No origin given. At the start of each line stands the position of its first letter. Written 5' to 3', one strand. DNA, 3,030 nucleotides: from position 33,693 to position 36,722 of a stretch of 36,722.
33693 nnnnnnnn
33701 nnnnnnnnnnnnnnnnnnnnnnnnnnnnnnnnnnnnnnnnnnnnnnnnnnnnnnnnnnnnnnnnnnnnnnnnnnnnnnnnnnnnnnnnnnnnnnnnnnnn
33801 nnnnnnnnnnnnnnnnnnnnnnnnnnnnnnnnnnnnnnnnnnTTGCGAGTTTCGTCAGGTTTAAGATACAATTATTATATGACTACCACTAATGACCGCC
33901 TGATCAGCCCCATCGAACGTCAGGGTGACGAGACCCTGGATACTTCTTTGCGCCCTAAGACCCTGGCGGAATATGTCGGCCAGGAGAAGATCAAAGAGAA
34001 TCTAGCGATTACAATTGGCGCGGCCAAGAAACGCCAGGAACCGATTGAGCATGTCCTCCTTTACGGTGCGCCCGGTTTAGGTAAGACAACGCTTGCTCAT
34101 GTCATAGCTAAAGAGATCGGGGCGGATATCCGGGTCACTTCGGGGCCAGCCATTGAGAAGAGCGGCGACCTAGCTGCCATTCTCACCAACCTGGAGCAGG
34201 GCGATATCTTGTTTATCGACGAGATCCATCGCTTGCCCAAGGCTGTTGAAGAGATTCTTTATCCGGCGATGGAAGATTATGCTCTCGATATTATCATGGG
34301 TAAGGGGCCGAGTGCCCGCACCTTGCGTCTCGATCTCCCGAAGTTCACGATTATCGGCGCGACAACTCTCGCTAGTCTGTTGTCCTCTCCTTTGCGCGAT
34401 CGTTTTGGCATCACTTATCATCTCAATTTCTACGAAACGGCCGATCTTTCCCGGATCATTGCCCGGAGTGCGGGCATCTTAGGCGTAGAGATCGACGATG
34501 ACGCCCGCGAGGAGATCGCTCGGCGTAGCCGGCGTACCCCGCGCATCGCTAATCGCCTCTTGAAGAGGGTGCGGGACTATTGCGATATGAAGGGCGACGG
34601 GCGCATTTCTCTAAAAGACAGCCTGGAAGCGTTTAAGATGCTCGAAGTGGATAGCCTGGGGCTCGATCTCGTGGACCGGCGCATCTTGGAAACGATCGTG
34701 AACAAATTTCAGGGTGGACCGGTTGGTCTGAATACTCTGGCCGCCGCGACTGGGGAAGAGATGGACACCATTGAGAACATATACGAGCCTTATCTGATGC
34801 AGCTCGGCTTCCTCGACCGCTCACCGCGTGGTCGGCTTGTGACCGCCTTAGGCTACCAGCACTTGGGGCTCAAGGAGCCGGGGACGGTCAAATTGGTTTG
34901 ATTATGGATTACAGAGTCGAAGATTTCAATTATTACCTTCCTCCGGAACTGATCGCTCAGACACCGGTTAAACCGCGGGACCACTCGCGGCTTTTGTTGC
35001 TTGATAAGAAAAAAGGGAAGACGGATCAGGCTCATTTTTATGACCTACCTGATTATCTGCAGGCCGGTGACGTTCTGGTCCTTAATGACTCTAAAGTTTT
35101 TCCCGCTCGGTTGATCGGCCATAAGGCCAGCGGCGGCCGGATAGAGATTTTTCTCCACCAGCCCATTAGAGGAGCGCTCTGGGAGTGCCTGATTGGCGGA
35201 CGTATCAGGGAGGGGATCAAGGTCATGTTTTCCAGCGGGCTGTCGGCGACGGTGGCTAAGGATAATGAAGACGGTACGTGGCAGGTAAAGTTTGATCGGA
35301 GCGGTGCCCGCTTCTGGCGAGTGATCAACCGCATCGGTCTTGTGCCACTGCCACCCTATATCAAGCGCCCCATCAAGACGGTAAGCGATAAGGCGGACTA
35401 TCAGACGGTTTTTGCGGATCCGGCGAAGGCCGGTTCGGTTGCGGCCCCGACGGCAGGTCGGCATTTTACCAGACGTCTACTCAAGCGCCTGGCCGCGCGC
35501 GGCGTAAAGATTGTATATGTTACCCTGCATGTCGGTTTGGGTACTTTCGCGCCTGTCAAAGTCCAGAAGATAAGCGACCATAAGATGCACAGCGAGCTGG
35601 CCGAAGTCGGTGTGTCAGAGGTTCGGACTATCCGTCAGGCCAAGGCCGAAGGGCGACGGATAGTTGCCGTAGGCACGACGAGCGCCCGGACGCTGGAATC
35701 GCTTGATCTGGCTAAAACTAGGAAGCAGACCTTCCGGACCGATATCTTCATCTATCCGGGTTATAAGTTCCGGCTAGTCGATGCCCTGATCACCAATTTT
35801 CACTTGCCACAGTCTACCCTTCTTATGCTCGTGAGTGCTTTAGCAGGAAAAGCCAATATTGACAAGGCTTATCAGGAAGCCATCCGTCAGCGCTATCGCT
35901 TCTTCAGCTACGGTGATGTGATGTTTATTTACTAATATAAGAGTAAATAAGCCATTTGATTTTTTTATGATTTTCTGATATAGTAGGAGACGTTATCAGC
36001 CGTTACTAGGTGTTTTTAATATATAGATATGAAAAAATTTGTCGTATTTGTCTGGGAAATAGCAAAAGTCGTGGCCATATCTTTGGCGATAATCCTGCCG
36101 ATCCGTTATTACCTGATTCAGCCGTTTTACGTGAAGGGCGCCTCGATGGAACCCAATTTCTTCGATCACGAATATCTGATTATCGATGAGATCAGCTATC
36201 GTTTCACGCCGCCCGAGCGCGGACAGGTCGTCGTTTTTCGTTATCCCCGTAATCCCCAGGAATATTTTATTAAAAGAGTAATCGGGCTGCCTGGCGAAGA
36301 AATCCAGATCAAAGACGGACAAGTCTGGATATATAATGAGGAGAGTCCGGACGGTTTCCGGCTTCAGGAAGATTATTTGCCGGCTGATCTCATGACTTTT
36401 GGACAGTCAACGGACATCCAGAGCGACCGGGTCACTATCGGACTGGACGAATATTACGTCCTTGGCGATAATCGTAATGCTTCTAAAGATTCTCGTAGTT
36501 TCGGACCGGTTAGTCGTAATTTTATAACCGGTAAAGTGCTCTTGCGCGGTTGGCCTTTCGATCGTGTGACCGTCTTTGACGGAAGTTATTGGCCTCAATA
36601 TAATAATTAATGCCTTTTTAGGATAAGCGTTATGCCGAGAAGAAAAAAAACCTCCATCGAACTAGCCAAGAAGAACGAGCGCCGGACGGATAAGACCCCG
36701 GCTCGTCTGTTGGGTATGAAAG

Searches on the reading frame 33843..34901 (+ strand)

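Call 12: search_protein_families(library=pfam, proteins=[window:33843-34901:+], max_evalue=0.1)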
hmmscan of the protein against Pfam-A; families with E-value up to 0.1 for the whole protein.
window:33843-34901:+ (352 aa): 32 families (the best 25 are shown)
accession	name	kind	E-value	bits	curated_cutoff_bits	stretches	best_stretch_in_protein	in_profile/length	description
PF05496.18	RuvB_N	-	2.7e-78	261.7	27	1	36-194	1-159/159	Holliday junction DNA helicase RuvB P-loop domain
PF17864.7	AAA_lid_4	-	3.7e-27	94.3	27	1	197-270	1-74/74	RuvB AAA lid domain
PF05491.19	RuvB_C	-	1.2e-23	83.3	24.7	1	272-341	2-71/72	RuvB C-terminal winged helix domain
PF00004.35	AAA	-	2.3e-20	73.8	21.2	1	71-193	1-128/131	ATPase family associated with various cellular activities (AAA)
PF07728.20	AAA_5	-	1.9e-10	41.3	22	1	70-188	1-139/139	AAA domain (dynein-related subfamily)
PF13191.12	AAA_16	-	1.4e-06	29.3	32.6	1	45-106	3-63/167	AAA ATPase domain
PF06068.19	TIP49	-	8.4e-06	25.6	23.8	1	37-99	18-81/347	TIP49 P-loop domain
PF05673.19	DUF815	-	1.4e-05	24.9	23.8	1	38-127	24-115/249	Protein of unknown function (DUF815)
PF13173.12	AAA_14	-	2.7e-05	24.6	27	1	71-150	5-93/129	AAA domain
PF01078.27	Mg_chelatase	-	9.2e-05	22.4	20.3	1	41-89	2-43/207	Magnesium chelatase, subunit ChlI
PF07726.17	AAA_3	-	0.00014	22.1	27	1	70-97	1-28/131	ATPase family associated with various cellular activities (AAA)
PF00910.28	RNA_helicase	-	0.00032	21.6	21.5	1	71-139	1-71/105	RNA helicase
PF00158.32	Sigma54_activat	-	0.0011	19.1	20.2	0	119-148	93-122/168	Sigma-54 interaction domain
PF20720.3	nSTAND3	-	0.0012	19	27.2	1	66-126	15-72/155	Novel STAND NTPase 3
PF02367.23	TsaE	-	0.0015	18.9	26.6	1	64-100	17-53/128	Threonylcarbamoyl adenosine biosynthesis protein TsaE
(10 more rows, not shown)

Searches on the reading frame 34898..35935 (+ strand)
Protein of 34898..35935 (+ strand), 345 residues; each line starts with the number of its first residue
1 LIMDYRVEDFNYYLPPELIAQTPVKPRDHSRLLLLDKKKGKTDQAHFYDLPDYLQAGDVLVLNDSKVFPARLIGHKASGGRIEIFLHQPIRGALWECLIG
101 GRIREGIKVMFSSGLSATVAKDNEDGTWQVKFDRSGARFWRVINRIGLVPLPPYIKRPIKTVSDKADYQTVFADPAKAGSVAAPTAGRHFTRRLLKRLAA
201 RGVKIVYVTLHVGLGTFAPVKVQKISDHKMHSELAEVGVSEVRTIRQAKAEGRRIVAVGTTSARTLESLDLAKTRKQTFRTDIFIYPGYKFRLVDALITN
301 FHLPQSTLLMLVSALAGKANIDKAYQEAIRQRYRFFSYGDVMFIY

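Call 12: search_protein_families(library=pfam, proteins=[window:34898-35935:+], max_evalue=0.1)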
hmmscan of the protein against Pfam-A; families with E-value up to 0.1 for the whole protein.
window:34898-35935:+ (345 aa): 1 family
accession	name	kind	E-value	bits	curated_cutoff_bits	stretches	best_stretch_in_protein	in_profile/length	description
PF02547.20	Queuosine_synth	-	3.1e-131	437.7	25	1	7-344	1-322/322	Queuosine biosynthesis protein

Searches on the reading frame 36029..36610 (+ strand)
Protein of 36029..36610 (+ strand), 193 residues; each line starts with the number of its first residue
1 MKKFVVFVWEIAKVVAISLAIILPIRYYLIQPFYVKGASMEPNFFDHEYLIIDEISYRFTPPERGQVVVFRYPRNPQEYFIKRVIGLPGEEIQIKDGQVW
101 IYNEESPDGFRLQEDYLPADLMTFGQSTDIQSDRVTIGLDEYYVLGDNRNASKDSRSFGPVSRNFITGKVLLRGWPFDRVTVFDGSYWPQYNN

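Call 12: search_protein_families(library=pfam, proteins=[window:36029-36610:+], max_evalue=0.1)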
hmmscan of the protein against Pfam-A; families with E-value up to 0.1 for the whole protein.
window:36029-36610:+ (193 aa): 2 families
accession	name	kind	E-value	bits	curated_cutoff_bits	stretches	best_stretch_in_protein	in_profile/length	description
PF10502.14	Peptidase_S26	-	2.7e-43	148.2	22.9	1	9-175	2-168/168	Signal peptidase, peptidase S26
PF00717.28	Peptidase_S24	-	1.8e-05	24.8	23.3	1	34-94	39-91/116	Peptidase S24-like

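Call 88: find_encoding_contigs(protein=window:36029-36610:+, flank=10000, max_places=2)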
Protein window:36029-36610:+ (193 aa): no gene with exactly this product is on record in the collection.
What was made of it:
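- Tried and rejected: The look-up of the window's last gene, meant to extend the flank, found nothing (call 88).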
